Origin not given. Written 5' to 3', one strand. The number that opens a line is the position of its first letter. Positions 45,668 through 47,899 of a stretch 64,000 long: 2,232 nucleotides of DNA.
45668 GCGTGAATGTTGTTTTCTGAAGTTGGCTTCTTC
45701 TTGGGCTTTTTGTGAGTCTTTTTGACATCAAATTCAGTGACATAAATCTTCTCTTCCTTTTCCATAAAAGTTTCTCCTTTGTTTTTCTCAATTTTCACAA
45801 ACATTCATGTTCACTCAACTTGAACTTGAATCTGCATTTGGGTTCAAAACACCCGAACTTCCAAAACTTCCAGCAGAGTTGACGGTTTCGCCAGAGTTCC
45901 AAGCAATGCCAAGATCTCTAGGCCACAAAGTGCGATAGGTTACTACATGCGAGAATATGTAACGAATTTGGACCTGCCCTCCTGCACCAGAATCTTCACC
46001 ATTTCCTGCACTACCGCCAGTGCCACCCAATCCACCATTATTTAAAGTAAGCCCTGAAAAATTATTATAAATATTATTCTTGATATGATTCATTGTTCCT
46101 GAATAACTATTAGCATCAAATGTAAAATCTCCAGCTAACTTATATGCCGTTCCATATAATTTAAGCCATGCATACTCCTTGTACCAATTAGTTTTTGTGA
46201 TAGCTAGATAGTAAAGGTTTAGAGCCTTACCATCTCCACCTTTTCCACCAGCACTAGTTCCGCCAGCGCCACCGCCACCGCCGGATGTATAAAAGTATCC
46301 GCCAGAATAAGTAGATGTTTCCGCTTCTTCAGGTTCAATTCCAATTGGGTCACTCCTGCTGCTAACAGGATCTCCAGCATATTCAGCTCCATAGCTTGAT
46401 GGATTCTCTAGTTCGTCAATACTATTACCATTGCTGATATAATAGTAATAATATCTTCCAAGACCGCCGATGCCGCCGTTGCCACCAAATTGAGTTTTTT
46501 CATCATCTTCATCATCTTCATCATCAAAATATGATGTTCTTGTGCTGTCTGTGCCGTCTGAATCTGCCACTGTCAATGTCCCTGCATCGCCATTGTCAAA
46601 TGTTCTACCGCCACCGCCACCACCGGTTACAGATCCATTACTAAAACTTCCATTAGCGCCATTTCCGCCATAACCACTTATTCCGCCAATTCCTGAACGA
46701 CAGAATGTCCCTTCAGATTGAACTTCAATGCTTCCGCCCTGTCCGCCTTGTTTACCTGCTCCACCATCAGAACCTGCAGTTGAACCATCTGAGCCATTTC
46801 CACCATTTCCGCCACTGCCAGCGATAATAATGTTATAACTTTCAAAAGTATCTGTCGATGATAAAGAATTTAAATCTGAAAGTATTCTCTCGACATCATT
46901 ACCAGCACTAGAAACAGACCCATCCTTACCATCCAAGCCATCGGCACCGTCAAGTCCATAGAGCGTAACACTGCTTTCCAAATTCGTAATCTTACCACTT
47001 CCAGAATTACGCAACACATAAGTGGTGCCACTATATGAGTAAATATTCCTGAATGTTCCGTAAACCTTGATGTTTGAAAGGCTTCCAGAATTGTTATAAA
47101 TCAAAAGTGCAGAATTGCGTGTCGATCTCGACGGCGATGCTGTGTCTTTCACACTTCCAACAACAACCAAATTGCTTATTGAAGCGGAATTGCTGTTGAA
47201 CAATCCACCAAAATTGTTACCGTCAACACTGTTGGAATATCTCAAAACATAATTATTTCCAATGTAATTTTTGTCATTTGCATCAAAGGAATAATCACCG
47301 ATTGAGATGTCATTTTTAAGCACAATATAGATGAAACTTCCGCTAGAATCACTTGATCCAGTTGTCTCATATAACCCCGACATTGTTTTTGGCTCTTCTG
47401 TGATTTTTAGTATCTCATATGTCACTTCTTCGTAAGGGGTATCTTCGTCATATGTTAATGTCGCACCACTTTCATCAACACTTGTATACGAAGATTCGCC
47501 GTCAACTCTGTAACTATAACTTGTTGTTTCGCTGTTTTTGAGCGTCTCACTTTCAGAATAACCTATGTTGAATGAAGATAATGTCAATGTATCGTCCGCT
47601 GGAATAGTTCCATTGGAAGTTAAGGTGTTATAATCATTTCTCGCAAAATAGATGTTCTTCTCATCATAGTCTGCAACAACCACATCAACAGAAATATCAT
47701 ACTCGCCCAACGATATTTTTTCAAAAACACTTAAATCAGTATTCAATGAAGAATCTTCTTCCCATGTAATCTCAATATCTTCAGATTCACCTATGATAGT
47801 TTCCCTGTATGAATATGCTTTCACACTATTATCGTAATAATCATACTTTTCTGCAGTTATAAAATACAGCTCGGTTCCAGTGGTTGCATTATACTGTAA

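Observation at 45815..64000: GP2: a single ORF of at least 6,061 codons, still open at the window edge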

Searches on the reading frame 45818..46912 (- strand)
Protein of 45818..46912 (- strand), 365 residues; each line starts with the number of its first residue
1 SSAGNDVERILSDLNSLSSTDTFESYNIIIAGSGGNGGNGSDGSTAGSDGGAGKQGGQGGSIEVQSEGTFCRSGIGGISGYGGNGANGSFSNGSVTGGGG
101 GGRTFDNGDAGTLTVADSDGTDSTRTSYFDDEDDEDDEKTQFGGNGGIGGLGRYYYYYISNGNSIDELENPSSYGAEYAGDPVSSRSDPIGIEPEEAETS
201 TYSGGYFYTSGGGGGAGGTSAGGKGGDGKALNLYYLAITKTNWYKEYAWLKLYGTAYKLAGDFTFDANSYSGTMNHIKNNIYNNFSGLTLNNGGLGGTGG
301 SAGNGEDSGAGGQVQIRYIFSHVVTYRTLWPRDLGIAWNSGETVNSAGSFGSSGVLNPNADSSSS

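Call 63: search_solved_structures(query=A4, max_evalue=10, show_alignments=3)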
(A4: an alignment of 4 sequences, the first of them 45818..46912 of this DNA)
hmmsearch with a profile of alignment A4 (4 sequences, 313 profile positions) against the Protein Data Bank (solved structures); distinct sequences matched with E-value up to 10: 7.
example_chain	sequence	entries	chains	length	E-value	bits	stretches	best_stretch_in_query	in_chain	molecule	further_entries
4wsl_A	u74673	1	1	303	1.3e-07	35.4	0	10-35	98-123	Pentatricopeptide repeat protein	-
4pjr_A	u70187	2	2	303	0.0008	22.9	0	10-35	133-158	Pentatricopeptide repeat protein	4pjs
5orm_A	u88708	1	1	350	0.013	19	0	11-35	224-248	cPPR-Telo1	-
5orq_A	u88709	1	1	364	0.027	17.9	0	11-35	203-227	cPPR-Telo1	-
8ae5_A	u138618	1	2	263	2.9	11.2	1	162-222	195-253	Legumain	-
4aw9_A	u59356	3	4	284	2.9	11.2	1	162-223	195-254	LEGUMAIN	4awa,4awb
4n6n_A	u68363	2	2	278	3.5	11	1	162-223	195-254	Legumain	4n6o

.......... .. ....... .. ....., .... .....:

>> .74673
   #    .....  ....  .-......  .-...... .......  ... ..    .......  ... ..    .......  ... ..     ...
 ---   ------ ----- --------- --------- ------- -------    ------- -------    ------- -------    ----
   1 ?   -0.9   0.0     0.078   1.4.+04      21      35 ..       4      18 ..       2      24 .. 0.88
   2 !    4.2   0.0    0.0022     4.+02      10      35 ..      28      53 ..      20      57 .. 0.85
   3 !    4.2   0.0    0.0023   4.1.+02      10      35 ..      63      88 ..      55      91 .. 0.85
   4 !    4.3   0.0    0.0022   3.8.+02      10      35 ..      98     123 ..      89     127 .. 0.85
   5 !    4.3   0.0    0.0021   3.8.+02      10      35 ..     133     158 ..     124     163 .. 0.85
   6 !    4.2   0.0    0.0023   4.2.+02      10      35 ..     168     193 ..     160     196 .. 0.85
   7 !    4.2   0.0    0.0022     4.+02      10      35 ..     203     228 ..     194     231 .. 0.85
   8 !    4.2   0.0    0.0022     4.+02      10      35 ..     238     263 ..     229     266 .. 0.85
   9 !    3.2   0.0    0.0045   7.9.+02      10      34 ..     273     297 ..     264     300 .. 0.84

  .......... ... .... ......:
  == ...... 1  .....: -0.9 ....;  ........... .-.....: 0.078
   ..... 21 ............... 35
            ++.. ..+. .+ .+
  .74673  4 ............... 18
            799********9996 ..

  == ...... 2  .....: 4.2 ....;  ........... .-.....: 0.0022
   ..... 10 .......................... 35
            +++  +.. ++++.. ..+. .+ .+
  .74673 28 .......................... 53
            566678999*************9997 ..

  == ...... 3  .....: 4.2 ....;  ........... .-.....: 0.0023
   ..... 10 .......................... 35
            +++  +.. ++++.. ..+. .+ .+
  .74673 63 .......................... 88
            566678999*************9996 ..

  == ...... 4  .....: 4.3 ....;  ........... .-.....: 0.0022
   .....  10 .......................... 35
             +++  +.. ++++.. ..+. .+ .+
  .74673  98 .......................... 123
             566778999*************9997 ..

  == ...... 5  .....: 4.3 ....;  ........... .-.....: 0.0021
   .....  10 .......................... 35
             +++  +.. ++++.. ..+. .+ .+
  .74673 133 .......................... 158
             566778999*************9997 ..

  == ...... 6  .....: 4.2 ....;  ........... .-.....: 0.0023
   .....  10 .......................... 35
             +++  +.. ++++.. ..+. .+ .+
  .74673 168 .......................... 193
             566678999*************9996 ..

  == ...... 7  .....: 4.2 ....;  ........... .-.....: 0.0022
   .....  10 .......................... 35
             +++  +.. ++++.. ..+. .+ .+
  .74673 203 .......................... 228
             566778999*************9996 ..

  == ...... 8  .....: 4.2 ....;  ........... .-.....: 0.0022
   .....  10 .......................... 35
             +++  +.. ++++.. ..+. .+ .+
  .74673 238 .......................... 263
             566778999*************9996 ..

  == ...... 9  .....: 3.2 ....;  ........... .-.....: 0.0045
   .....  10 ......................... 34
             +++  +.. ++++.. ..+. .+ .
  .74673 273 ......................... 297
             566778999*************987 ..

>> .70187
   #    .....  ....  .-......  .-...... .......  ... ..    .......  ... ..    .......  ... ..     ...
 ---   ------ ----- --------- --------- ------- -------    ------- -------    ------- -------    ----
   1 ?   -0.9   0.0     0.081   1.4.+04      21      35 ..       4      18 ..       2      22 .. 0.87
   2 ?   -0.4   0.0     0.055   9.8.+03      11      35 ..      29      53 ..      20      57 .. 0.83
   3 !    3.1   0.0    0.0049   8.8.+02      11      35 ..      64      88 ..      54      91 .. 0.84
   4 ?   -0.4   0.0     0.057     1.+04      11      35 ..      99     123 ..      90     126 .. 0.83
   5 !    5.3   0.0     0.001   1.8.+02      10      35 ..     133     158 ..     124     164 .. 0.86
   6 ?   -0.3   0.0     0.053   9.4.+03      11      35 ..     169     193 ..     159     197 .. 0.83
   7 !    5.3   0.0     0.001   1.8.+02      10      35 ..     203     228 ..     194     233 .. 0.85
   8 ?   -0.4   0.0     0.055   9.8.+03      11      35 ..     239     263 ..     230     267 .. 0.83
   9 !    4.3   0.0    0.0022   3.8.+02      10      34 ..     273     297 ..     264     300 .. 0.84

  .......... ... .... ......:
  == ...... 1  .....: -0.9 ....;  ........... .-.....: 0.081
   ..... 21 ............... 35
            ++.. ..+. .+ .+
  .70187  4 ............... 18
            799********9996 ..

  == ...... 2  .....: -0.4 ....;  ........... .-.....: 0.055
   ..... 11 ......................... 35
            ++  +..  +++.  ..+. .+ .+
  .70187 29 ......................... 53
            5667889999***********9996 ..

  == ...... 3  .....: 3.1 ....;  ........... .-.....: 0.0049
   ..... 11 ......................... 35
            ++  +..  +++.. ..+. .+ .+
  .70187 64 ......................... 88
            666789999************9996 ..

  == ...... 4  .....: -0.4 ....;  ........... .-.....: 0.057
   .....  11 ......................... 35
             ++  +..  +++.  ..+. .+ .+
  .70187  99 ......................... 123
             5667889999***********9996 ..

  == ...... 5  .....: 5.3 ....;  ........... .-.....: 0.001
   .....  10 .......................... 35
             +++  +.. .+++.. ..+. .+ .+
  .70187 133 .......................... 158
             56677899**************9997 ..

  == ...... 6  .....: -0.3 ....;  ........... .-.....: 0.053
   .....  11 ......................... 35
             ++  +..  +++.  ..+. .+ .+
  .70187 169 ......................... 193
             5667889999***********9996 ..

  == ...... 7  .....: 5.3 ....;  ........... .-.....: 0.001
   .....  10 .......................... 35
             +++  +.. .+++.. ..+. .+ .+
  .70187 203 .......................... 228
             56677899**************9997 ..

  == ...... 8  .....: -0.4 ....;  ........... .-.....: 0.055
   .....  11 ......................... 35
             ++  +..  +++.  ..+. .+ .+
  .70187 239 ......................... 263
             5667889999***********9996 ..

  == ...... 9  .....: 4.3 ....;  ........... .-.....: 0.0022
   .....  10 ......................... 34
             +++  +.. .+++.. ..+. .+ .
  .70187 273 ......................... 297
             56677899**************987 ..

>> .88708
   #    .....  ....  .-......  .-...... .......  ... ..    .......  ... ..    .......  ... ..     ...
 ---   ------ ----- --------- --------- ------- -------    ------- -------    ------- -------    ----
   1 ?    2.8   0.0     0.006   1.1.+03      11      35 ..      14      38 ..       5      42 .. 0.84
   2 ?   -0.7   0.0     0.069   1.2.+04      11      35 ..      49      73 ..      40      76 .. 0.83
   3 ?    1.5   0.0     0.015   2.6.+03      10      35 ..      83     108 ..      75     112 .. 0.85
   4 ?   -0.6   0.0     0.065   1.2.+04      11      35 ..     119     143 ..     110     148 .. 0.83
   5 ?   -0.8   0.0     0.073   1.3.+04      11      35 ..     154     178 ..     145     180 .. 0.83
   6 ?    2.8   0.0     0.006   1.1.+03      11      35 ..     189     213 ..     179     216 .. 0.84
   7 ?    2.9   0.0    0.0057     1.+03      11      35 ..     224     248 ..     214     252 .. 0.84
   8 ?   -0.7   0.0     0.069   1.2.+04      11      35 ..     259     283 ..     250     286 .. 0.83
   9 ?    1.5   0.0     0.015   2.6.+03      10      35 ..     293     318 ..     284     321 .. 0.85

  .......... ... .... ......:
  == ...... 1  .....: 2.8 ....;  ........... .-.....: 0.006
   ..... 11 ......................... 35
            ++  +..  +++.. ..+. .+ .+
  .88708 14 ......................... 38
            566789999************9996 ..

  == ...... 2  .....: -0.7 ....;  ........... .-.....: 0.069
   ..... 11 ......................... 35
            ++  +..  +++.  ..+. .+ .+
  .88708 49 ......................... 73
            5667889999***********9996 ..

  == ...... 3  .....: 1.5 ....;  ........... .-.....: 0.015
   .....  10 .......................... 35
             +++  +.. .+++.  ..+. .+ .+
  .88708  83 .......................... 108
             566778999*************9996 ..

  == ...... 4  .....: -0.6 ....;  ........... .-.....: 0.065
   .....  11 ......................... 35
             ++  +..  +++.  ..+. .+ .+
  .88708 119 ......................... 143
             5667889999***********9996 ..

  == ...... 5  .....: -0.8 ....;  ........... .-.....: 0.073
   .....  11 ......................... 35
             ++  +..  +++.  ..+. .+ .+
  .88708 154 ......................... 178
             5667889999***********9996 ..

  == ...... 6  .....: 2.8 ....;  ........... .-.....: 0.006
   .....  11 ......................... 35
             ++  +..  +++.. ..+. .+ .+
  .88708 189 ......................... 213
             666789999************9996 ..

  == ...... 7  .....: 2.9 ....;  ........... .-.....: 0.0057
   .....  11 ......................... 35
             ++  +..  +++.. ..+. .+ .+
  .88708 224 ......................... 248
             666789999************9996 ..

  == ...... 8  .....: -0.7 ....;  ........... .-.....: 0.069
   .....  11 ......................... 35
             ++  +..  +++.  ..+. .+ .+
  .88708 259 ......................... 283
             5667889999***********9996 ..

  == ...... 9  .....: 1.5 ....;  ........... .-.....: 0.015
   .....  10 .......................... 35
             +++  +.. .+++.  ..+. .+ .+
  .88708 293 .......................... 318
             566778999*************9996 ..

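Call 64: search_protein_families(library=pfam, alignment_id=A4, max_evalue=10)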
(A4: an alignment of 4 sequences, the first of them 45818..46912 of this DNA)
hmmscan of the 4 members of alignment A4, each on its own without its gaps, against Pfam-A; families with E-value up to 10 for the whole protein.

A. member 1, window:45818-46912:- (365 aa): 0 families

B. families by the number of members that match (of 4 scanned): 1 family
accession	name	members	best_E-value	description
PF19584.4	MCAfunc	1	0.05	MCAfunc domain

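Call 67: find_related_loci(query=A4, collection=metagenome_contigs, flank=10000)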
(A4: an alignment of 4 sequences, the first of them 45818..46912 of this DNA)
Query A4 (365 aa) in metagenome_contigs; peptide patterns used: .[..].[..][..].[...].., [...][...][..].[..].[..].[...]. (x = any residue, [..] = any of these).
600 stretches matched a pattern, but none encodes a relative of the query by tblastn (E <= 1e-3).

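Call 89: find_related_loci(query=A4, collection=viral_contigs, flank=5000)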
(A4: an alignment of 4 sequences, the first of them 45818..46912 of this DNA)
Query A4 (365 aa) in viral_contigs; peptide patterns used: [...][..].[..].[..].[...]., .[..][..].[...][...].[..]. (x = any residue, [..] = any of these).
329 stretches matched a pattern, but none encodes a relative of the query by tblastn (E <= 1e-3).

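Call 90: search_protein_families(library=phrogs, proteins=[window:45818-46912:-], max_evalue=0.01)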
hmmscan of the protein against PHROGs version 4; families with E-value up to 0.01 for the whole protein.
window:45818-46912:- (365 aa): 0 families

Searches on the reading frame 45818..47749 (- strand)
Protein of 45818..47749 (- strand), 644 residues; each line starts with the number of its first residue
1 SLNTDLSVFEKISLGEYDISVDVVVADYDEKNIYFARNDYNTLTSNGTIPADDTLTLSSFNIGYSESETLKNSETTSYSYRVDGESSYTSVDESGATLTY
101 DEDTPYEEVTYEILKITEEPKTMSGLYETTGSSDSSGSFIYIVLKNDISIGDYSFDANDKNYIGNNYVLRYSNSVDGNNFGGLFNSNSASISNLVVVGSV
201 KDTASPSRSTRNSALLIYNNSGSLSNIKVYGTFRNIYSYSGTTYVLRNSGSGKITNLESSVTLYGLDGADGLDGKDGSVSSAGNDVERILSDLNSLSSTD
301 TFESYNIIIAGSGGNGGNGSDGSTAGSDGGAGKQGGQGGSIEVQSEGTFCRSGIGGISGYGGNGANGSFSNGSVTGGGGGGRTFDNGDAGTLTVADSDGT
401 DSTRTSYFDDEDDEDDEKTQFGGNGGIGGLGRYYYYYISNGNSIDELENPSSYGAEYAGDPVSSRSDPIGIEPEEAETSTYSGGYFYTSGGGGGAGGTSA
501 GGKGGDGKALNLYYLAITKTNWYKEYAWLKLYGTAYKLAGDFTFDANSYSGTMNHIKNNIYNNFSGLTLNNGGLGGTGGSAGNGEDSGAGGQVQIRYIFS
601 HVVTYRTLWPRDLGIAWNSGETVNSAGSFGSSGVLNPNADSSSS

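Call 18: search_protein_families(library=pfam, proteins=[window:45818-47503:-], max_evalue=10)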
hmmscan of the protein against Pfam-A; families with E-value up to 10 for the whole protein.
window:45818-47503:- (562 aa): 1 family
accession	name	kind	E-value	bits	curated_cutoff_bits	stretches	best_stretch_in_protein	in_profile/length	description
PF10559.14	Plug_translocon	-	0.17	12.1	22.1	0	214-231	17-34/35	Plug domain of Sec61p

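Call 19: find_homologous_proteins(query=window:45818-47503:-)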
Query window:45818-47503:-: 8000 candidates shared short words with the query, none scored E <= 0.001.

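Call 29: search_solved_structures(query=window:45818-47503:-, max_evalue=1, show_alignments=2)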
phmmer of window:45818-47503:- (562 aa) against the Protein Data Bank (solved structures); distinct sequences matched with E-value up to 1: 0.

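Call 56: search_protein_families(library=pfam, proteins=[window:45818-47749:-], max_evalue=0.05)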
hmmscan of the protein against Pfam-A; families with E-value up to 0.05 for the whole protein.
window:45818-47749:- (644 aa): 0 families

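Call 57: predict_structure(alignment_id=A3)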
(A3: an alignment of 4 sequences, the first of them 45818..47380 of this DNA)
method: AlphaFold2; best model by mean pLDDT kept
length: 521 residues; sequences in the alignment: 4
mean_pLDDT: 32.4   pTM: 0.32
mean pLDDT of the five models: 32.4, 29.2, 29.0, 28.3, 27.5
residues with pLDDT >= 90: 0; 70-90: 0; 50-70: 28; < 50: 493
segments of 3 or more residues with pLDDT < 50: 1-60, 74-91, 108-129, 135-521
pLDDT, mean of each block of 10 residues (from residue 1): 27 24 29 31 41 42 53 47 39 53 52 42 47 48 32 28 34 33 35 35 32 32 28 28 29 29 29 31 29 25 27 29 28 25 23 24 28 38 28 24 24 26 32 33 25 34 32 24 28 29 29 31 26
secondary structure, 60 per line:
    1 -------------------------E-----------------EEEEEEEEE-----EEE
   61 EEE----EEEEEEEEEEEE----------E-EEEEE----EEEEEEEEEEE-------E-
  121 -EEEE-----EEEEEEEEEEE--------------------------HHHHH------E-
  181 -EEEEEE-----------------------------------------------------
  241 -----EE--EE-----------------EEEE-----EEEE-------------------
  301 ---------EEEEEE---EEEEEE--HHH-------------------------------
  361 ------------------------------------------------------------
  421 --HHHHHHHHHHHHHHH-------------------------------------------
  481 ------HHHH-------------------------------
elements in order: E44-52 E58-63 E68-79 E92-96 E101-111 E122-125 E131-141 H168-172 E182-187 E269-272 E278-281 E310-315 E319-324 H423-437 H487-490
